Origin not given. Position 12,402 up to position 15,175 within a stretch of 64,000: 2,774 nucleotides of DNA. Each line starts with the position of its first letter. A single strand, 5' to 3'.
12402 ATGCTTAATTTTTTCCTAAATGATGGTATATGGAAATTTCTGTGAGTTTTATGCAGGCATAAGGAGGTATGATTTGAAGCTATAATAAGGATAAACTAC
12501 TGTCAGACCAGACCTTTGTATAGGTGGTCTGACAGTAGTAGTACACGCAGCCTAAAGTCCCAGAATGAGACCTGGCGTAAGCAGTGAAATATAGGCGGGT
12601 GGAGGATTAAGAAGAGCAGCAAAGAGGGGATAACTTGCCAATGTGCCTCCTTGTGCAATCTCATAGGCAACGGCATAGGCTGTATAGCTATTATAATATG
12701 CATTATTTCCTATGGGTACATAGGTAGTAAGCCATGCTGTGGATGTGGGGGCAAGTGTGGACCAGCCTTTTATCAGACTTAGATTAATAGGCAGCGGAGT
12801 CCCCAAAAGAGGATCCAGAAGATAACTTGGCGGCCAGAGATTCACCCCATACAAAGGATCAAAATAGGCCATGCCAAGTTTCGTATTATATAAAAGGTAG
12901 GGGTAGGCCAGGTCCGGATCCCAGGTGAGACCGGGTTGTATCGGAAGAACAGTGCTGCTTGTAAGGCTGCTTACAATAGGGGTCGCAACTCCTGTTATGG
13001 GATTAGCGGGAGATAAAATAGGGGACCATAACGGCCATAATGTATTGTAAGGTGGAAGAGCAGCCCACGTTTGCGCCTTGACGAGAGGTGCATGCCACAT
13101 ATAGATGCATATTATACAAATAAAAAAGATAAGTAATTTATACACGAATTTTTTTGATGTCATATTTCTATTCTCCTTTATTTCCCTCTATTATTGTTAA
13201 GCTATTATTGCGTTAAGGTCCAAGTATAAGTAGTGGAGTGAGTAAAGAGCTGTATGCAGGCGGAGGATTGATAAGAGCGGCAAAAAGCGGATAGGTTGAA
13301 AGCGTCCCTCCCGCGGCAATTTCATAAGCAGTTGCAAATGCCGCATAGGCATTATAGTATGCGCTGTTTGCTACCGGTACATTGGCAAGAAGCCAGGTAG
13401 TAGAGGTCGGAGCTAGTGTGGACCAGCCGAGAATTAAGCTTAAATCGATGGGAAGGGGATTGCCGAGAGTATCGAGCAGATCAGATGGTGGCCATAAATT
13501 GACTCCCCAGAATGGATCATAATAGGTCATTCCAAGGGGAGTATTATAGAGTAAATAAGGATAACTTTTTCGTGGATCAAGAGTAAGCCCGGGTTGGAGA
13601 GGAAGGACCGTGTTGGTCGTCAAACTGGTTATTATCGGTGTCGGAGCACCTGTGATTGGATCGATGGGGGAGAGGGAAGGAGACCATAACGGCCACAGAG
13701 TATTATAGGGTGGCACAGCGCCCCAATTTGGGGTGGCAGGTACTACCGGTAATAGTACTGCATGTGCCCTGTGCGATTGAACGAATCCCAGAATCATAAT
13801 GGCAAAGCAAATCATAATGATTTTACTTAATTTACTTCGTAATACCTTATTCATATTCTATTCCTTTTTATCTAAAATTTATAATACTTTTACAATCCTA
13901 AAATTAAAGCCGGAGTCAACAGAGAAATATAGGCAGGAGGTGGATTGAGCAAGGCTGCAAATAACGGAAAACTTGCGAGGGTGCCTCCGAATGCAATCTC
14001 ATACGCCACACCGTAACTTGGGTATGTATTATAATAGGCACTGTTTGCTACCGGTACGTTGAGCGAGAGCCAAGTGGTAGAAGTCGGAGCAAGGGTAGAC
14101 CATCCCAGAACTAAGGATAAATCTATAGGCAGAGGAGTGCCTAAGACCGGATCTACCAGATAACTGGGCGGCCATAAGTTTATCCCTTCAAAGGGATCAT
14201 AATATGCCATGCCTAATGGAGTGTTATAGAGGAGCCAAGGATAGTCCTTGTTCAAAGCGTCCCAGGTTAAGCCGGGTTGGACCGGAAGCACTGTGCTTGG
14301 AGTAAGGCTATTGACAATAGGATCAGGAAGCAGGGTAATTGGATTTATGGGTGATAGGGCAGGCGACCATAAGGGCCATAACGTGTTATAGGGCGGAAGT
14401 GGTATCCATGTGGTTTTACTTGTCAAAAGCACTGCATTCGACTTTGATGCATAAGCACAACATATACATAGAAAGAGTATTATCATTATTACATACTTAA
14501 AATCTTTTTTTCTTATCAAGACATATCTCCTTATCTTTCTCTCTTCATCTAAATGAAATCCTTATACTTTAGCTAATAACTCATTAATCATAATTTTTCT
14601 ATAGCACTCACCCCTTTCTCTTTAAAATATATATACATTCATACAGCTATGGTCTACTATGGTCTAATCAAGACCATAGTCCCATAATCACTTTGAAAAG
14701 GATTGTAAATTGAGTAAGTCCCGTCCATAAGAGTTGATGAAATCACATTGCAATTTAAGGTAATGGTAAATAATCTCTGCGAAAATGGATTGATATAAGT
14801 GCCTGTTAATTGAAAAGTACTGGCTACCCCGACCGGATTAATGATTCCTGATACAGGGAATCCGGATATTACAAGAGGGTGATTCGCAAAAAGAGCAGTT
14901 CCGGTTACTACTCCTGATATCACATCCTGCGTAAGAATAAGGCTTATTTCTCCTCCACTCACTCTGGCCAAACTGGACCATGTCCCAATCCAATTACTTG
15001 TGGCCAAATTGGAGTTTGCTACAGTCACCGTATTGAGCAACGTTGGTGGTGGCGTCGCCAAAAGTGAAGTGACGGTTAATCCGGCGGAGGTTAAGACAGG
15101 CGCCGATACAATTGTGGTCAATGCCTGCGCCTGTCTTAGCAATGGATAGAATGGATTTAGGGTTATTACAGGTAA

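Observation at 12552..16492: Tandem array of five paralogous secreted proteins with an invariant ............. motif (more copies at 6337..6900 and 48903..49352)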

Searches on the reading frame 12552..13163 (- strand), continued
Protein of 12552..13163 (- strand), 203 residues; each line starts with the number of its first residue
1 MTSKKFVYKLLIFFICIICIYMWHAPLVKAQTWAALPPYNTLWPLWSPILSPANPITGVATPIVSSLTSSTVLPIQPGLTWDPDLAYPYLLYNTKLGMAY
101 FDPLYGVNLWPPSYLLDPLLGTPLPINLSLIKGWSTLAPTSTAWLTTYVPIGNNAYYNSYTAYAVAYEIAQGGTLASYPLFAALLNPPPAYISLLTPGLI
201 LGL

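Call 54: fold_search(model_id=the predicted structure, library=pdb)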
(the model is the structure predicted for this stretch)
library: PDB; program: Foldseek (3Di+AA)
matches with E <= 10: 39; with E <= 0.001: 0
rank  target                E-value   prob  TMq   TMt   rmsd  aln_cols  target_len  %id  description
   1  4qbb_C                3.2e+00  0.12  0.20  0.21   5.0        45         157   16  Structure of the foot-and-mouth disease virus leader proteinase in complex with inhibitor (N~2~-[(3S)-4-({(2R)-1-[(4-C (released 2014-11-05)
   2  2vob_A                3.8e+00  0.02  0.13  0.05  15.6        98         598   13  TRYPANOTHIONE SYNTHETASE (released 2008-05-06)
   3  1qol_A                4.0e+00  0.08  0.19  0.20   6.4        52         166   17  STRUCTURE OF THE FMDV LEADER PROTEASE (released 2000-11-10)
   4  9naa_B                4.0e+00  0.01  0.12  0.09  11.6        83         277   17  Unusual structure of a bacteriophytochrome fragment derived from full length SaBphP2 (released 2025-05-14)
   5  7q52                  4.3e+00  0.02  0.10  0.08   8.9        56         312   12  Crystal structure of S/T protein kinase PknG from Mycobacterium tuberculosis in complex with inhibitor L2W (released 2022-06-22)
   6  4wl3_A                4.6e+00  0.01  0.13  0.08  15.8        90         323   23  Crystal structure determination of Bile Salt Hydrolase from Enterococcus feacalis (released 2015-11-11)
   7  9naa_A                5.2e+00  0.01  0.14  0.10  11.8        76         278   18  Unusual structure of a bacteriophytochrome fragment derived from full length SaBphP2 (released 2025-05-14)
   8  6ptx_A                5.2e+00  0.01  0.14  0.06  18.4       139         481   14  Dark, 100K, PCM Myxobacterial Phytochrome, P2, Wild Type, (released 2019-10-09)
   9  4a5b_B                5.5e+00  0.01  0.14  0.05  18.6       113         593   16  Crystal structure of the C258S/C268S variant of Toxoplasma gondii nucleoside triphosphate diphosphohydrolase 1 (NTPDas (released 2011-11-30)
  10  4a57_A                5.5e+00  0.01  0.14  0.05  18.4       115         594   16  CRYSTAL STRUCTURE OF TOXOPLASMA GONDII NUCLEOSIDE TRIPHOSPHATE DIPHOSPHOHYDROLASE 3 (NTPDASE3) (released 2011-11-30)
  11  4qbb_B                5.8e+00  0.08  0.19  0.21   5.0        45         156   16  Structure of the foot-and-mouth disease virus leader proteinase in complex with inhibitor (N~2~-[(3S)-4-({(2R)-1-[(4-C (released 2014-11-05)
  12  5mv7                  5.8e+00  0.03  0.16  0.07   5.7        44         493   14  Structure of human Myosin 7b C-terminal MyTH4-FERM MF2 domain (released 2017-07-05)
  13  2x6g_R                5.8e+00  0.02  0.13  0.30   7.6        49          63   18  X-ray Structure of Macrophage Inflammatory Protein-1 alpha (D27A) (released 2010-11-03)
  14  8hk1_5                6.6e+00  0.02  0.12  0.25  11.7        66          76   21  The cryo-EM structure of human pre-17S U2 snRNP (released 2023-03-08)
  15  6fco_E                6.6e+00  0.02  0.16  0.23  11.0        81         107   12  Structural and functional characterisation of Frataxin (FXN) like protein from Chaetomium thermophilum (released 2019-01-23)
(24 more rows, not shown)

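Call 55: search_solved_structures(query=A3, max_evalue=1)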
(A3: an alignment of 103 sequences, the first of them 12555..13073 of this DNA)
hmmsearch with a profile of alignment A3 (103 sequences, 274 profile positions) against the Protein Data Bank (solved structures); distinct sequences matched with E-value up to 1: 0.

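Call 86: find_related_loci(query=A2, collection=viral_contigs, flank=3000)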
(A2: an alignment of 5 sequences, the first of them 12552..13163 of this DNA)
Query A2 (203 aa) in viral_contigs; peptide patterns used: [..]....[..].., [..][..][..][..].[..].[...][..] (x = any residue, [..] = any of these).
29 stretches matched a pattern, but none encodes a relative of the query by tblastn (E <= 1e-3).

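Call 88: search_protein_families(library=pfam, proteins=[L031:5737-7305:+, L031:7565-9052:-, L031:10910-11620:+, L031:11787-13673:+, L031:19246-20436:-, L057:20-2200:+, L057:3040-4101:+, L057:6543-7676:-, L057:8649-9707:-, L057:11744-14326:+], max_evalue=0.00001)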
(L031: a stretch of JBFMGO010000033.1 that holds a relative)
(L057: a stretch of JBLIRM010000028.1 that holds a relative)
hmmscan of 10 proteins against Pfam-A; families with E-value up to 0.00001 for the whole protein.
L031:5737-7305:+ (522 aa): 0 families

L031:7565-9052:- (495 aa): 1 family
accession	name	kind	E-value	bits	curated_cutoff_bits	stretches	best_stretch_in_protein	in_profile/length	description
PF06722.18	EryCIII-like_C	-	2.8e-12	47.3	31.7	1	358-453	36-130/145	Erythromycin biosynthesis protein CIII-like, C-terminal domain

L031:10910-11620:+ (236 aa): 0 families

L031:11787-13673:+ (628 aa): 4 families
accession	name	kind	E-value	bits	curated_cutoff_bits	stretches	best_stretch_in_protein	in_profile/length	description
PF02922.24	CBM_48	-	4e-24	85.2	22.4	1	29-107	2-83/83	Carbohydrate-binding module 48 (Isoamylase N-terminal domain)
PF00128.31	Alpha-amylase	-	8.9e-15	55.3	22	1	273-498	160-390/446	Alpha amylase, catalytic domain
PF02806.24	Alpha-amylase_C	-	2.9e-13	50.4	21.2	1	525-614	1-85/95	Alpha amylase, C-terminal all-beta domain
PF22019.2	GlgB_N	-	7.8e-09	36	27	1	20-105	11-93/94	alpha-1,4-glucan branching enzyme GlgB, N-terminal domain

L031:19246-20436:- (396 aa): 2 families
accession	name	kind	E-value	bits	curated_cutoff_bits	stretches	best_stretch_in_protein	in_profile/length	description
PF01855.24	POR_N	-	1.4e-48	166.1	27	1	21-192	1-171/231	Pyruvate flavodoxin/ferredoxin oxidoreductase, thiamine diP-bdg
PF17147.9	PFOR_II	-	3.9e-19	69.3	27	1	294-386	1-100/102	Pyruvate:ferredoxin oxidoreductase core domain II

L057:20-2200:+ (726 aa): 11 families
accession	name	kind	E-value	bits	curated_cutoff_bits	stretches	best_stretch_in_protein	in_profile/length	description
PF13646.12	HEAT_2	-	1.8e-130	426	27.7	10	35-106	2-74/88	HEAT repeats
PF02985.28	HEAT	-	2.2e-52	170.4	23.5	0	454-476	5-27/31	HEAT repeat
PF03130.22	HEAT_PBS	-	4.2e-47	153.6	20.9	0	79-104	1-26/27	PBS lyase HEAT-like repeat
PF13513.12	HEAT_EZ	-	2e-20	73.3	27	0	449-476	28-55/55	HEAT-like repeat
PF12717.13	Cnd1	-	6.1e-15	56.1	26.4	0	544-613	23-97/162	non-SMC mitotic condensation complex subunit 1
PF00514.29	Arm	-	1.7e-14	53.7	20.6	0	260-279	11-30/41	Armadillo/beta-catenin-like repeat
PF01602.26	Adaptin_N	-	4.3e-08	32.6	37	0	363-601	87-366/524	Adaptin N terminal region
PF21581.3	SCD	-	6.5e-08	33.2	27.5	0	549-579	37-67/75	Stromalin conservative domain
PF12755.13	Vac14_Fab1_bd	-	7.7e-07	30.1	22.1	0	65-89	29-53/97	Vacuolar 14 Fab1-binding region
PF01347.28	Vitellogenin_N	-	3.4e-06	26.3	24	0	464-512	477-528/590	Lipoprotein amino terminal region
PF20168.4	PDS5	-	7e-06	24.6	27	0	443-482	315-354/1053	Sister chromatid cohesion protein PDS5 protein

L057:3040-4101:+ (353 aa): 2 families
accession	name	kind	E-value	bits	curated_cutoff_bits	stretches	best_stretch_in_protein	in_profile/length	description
PF01339.22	CheB_methylest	-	1.1e-66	224.3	24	1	170-349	1-174/174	CheB methylesterase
PF00072.30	Response_reg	-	7.3e-24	84.5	30.2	1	8-111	1-101/111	Response regulator receiver domain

L057:6543-7676:- (377 aa): 1 family
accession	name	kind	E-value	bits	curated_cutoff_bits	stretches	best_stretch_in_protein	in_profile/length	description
PF00923.25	TAL_FSA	-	2.2e-81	273.8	27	1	16-367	1-285/285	Transaldolase/Fructose-6-phosphate aldolase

L057:8649-9707:- (352 aa): 2 families
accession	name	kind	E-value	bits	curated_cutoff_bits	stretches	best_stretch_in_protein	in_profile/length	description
PF00456.26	Transketolase_N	-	1.2e-53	182.7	22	1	95-352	8-277/334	Transketolase, thiamine diphosphate binding domain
PF13292.11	DXP_synthase_N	-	3.6e-10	40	21.2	1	82-263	11-176/274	1-deoxy-D-xylulose-5-phosphate synthase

L057:11744-14326:+ (860 aa): 3 families
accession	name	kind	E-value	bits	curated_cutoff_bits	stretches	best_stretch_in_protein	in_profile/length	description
PF00069.31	Pkinase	-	3.1e-60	204.2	31.7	1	581-834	1-256/263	Protein kinase domain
PF05226.16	CHASE2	-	1.6e-52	179.1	26.3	1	19-402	4-253/257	CHASE2 domain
PF07714.23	PK_Tyr_Ser-Thr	-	4e-38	131.6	23.1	1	582-801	2-224/258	Protein tyrosine and serine/threonine kinase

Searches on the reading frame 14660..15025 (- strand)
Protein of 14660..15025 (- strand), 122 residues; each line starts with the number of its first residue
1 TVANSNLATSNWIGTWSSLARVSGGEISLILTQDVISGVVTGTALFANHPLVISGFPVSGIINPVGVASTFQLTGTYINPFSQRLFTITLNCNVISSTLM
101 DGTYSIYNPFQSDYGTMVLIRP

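Call 57: find_homologous_proteins(query=A4, max_evalue=0.001)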
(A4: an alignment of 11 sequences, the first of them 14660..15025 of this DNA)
Query A4 (11 sequences) (122 aa, profile of the alignment): 111 proteins with E <= 0.001 among 8000 candidates.
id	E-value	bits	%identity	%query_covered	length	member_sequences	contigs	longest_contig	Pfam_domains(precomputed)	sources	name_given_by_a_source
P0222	3.3e-87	310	82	100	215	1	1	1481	-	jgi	-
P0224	6.3e-87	309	80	100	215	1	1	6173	-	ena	-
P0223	1.8e-84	301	79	100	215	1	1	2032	-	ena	-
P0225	1.9e-82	295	80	100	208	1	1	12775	-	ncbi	ncbi:MAG: hypothetical protein ACMUIP_12405 [bacterium]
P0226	2.5e-82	294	82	100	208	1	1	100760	-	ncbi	ncbi:MAG: hypothetical protein ACMUJM_13830 [bacterium]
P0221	7.0e-77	277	100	100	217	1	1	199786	-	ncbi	ncbi:MAG: hypothetical protein ACMUJM_07755 [bacterium]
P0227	1.1e-70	256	78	100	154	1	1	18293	-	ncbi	ncbi:MAG: hypothetical protein ACMUIP_08395 [bacterium]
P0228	2.4e-62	229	32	91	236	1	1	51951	-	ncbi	ncbi:MAG: hypothetical protein AB1847_09630 [bacterium]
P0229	8.8e-62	227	31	85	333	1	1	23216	-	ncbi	ncbi:MAG: hypothetical protein ACMUIM_03130 [bacterium]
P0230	1.2e-58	217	31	85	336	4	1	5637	-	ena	-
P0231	7.6e-56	208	33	91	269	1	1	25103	-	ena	-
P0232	8.1e-56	207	30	91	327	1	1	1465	-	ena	-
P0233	2.1e-50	190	33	91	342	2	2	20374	-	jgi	-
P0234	7.2e-50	188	28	91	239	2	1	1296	-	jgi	-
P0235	6.4e-49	185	29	91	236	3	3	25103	-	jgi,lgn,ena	-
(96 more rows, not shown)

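Call 63: predict_structure(alignment_id=A5)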
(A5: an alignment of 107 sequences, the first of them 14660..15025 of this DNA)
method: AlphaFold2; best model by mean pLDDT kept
length: 122 residues; sequences in the alignment: 107
mean_pLDDT: 91.9   pTM: 0.84
mean pLDDT of the five models: 91.9, 91.5, 90.9, 89.9, 88.4
residues with pLDDT >= 90: 99; 70-90: 14; 50-70: 7; < 50: 2
segments of 3 or more residues with pLDDT < 50: none
pLDDT, mean of each block of 10 residues (from residue 1): 69 97 95 91 96 96 76 97 97 93 98 98 89
secondary structure, 60 per line:
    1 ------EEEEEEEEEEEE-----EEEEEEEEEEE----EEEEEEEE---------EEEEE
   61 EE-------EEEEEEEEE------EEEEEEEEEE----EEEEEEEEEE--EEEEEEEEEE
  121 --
elements in order: E7-18 E24-34 E39-46 E56-62 E70-78 E85-94 E99-108 E111-120
